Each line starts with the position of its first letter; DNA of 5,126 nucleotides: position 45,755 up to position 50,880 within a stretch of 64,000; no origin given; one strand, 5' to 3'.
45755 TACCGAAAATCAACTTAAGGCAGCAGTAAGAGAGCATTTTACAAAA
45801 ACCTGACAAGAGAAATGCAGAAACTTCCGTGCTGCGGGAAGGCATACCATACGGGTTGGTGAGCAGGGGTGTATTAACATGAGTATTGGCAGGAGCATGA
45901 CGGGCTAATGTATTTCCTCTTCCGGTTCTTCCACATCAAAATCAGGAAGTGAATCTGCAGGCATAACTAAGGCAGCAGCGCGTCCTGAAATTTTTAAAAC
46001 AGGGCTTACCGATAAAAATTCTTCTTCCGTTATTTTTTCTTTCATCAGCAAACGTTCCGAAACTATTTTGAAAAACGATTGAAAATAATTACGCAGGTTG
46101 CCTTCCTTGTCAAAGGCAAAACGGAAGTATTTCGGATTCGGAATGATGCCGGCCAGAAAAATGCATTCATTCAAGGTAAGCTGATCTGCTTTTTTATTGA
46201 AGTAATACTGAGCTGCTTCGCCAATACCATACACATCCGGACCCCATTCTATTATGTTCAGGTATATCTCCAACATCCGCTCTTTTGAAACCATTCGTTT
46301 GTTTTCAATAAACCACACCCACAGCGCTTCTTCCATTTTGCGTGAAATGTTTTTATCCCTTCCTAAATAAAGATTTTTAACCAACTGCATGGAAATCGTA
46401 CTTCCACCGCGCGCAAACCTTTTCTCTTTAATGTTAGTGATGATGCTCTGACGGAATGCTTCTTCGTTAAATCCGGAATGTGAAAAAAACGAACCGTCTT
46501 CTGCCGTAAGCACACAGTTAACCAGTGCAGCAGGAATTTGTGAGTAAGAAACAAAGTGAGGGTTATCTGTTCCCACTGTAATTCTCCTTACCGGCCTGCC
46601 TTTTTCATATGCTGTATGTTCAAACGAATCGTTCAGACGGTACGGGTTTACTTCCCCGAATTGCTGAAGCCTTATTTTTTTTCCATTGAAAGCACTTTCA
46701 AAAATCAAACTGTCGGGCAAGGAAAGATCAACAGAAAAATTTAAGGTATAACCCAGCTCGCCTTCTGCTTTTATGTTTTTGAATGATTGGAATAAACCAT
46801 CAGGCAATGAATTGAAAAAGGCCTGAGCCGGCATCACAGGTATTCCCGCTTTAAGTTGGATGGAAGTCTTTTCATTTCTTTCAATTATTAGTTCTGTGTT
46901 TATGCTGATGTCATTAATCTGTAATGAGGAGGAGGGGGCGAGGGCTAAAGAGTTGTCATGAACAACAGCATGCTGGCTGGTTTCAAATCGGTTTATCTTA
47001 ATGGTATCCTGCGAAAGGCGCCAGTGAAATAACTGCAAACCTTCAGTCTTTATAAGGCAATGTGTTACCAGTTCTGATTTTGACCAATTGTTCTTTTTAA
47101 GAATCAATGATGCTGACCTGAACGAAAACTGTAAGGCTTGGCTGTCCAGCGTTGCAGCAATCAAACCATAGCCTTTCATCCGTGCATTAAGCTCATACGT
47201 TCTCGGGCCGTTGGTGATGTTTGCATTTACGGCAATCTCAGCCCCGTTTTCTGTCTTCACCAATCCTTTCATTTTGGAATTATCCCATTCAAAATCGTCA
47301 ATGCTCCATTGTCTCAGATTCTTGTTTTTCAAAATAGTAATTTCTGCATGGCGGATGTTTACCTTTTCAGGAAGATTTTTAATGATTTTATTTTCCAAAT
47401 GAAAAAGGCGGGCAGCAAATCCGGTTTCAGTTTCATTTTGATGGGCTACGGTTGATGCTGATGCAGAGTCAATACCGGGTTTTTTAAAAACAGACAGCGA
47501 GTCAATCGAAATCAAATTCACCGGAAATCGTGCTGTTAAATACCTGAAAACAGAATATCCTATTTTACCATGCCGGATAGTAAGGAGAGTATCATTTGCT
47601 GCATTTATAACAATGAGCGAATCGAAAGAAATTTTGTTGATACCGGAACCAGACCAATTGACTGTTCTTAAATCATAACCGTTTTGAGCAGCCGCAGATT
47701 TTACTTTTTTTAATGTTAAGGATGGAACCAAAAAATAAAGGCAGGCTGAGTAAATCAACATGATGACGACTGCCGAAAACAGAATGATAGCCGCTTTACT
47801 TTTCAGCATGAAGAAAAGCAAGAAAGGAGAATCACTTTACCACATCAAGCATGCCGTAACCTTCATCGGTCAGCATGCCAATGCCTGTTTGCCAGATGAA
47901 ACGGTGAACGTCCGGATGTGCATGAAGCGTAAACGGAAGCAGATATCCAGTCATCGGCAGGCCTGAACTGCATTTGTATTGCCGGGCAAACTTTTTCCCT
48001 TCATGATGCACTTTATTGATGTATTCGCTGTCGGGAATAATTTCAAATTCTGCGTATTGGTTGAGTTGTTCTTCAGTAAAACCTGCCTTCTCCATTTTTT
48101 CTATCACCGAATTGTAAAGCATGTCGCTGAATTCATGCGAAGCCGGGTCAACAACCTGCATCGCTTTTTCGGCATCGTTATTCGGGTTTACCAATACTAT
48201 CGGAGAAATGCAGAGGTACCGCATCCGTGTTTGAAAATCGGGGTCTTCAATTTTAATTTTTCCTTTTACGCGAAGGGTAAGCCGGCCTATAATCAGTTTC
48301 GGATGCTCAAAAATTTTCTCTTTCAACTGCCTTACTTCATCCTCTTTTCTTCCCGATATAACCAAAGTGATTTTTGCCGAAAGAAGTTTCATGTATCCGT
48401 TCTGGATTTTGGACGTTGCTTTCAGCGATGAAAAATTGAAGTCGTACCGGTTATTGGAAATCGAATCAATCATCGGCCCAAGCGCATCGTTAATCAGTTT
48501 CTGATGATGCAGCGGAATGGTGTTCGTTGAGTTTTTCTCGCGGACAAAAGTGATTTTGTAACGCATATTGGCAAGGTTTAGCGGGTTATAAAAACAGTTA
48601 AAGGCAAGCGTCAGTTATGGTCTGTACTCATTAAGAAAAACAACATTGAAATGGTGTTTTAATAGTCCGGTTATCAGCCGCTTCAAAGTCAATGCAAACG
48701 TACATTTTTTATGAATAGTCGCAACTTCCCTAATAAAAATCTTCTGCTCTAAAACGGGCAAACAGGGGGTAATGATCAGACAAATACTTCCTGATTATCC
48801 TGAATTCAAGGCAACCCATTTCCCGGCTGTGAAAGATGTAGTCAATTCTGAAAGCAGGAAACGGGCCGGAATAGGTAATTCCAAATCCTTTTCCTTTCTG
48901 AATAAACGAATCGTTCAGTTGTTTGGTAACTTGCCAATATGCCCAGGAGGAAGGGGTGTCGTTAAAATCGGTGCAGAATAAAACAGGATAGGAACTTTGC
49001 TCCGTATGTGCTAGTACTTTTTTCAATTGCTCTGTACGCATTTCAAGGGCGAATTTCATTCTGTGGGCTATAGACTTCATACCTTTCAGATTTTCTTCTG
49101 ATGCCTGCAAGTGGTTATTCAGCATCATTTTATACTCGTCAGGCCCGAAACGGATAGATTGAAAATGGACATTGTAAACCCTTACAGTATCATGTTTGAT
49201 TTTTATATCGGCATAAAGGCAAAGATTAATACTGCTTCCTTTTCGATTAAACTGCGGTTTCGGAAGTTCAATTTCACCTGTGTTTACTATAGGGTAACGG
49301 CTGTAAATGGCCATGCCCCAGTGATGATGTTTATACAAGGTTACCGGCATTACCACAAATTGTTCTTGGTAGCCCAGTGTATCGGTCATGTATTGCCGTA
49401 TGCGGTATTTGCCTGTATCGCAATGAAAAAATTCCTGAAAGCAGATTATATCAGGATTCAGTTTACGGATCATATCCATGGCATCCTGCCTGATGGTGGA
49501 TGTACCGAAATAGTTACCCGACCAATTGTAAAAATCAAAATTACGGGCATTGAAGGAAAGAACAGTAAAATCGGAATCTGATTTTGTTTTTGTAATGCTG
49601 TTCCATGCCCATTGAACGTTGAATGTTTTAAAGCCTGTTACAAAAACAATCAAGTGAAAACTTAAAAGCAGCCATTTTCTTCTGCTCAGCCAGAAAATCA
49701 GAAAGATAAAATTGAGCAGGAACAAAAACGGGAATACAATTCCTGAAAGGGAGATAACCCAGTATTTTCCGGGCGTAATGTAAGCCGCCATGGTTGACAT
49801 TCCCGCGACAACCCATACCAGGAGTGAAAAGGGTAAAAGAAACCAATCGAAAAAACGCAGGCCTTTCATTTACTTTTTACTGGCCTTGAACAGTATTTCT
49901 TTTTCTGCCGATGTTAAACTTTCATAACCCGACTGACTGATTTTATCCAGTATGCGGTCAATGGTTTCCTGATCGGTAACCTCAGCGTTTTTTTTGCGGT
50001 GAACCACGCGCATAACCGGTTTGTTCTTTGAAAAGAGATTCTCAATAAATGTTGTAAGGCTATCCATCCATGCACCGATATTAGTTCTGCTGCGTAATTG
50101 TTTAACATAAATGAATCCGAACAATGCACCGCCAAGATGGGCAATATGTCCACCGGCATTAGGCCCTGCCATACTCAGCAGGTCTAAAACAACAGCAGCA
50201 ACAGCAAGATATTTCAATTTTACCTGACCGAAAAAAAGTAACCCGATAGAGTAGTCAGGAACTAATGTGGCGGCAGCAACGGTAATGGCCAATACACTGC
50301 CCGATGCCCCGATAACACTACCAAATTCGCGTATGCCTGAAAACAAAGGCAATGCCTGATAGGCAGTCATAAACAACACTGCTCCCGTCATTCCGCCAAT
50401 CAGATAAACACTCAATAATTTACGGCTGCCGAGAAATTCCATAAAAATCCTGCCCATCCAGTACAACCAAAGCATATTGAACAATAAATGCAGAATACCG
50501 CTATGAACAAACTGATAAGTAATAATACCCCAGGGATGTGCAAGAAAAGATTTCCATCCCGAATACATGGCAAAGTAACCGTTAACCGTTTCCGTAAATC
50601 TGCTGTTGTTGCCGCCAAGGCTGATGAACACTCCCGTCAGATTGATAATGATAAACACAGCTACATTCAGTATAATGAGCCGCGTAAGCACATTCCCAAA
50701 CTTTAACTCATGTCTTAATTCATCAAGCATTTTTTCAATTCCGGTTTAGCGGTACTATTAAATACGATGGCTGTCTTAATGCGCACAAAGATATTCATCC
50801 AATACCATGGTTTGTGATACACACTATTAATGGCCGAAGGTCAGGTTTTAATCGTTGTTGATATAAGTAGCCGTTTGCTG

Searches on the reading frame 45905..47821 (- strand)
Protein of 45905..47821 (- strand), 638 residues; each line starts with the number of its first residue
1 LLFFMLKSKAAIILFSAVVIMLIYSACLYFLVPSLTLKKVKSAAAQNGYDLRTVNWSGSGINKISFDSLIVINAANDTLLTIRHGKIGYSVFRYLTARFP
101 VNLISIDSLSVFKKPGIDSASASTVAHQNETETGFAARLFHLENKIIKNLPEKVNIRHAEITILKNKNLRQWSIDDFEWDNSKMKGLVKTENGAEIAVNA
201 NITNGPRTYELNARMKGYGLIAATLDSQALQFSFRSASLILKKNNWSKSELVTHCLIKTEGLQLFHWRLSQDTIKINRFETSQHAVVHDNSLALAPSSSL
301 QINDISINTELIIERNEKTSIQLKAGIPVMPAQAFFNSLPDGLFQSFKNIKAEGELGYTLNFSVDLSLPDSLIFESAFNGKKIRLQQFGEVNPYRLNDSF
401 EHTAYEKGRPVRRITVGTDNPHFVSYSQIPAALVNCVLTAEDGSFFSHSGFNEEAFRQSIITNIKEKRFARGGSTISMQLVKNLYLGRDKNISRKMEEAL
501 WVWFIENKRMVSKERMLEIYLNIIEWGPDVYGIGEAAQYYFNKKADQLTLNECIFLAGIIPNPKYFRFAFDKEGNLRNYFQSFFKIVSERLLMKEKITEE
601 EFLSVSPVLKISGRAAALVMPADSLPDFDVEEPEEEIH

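Call 63: search_protein_families(library=pfam, proteins=[window:45905-47821:-], max_evalue=0.00001)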
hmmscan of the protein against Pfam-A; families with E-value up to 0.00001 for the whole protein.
window:45905-47821:- (638 aa): 1 family
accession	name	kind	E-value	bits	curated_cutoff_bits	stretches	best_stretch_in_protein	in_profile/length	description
PF00912.28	Transgly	-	2.5e-47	161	27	1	410-569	4-160/178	Transglycosylase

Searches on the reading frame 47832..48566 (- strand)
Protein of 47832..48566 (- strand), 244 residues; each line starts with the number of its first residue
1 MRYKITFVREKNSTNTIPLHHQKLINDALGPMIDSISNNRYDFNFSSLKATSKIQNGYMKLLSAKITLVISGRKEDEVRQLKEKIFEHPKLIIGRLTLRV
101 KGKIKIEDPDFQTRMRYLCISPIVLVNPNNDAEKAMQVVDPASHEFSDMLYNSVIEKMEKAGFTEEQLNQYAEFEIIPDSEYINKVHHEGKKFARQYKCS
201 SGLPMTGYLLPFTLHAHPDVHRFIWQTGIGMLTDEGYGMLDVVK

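Call 64: search_protein_families(library=pfam, proteins=[window:47832-48566:-], max_evalue=0.00001)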
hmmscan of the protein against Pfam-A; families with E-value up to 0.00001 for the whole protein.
window:47832-48566:- (244 aa): 1 family
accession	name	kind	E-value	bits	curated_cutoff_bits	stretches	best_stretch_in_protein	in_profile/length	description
PF01881.21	Cas_Cas6_C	-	1e-16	62.3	23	1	109-242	4-125/125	CRISPR associated protein Cas6, C-terminal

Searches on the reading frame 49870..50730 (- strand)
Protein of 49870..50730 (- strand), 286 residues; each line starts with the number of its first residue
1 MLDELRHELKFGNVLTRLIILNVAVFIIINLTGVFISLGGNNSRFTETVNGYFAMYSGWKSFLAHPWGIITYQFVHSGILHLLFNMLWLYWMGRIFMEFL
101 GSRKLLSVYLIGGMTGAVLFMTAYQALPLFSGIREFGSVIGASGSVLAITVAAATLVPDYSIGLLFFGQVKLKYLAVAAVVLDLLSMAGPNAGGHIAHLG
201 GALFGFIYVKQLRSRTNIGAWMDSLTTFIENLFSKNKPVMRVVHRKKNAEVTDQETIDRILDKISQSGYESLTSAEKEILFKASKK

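Call 84: search_protein_families(library=pfam, proteins=[window:49870-50730:-], max_evalue=0.01)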
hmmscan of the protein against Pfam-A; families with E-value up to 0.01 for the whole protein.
window:49870-50730:- (286 aa): 4 families
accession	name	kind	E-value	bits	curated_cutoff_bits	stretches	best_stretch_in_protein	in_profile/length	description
PF01694.28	Rhomboid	-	4.2e-22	79.3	22.6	1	65-210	3-138/143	Rhomboid domain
PF20216.3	DUF6576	-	2.2e-09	37.7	27.3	1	251-286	12-47/47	Family of unknown function (DUF6576)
PF08551.15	DUF1751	-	0.0014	19.6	22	1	62-151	4-95/99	Eukaryotic integral membrane protein (DUF1751)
PF14044.11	NETI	-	0.0018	18.4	27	1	250-279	3-32/56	NETI protein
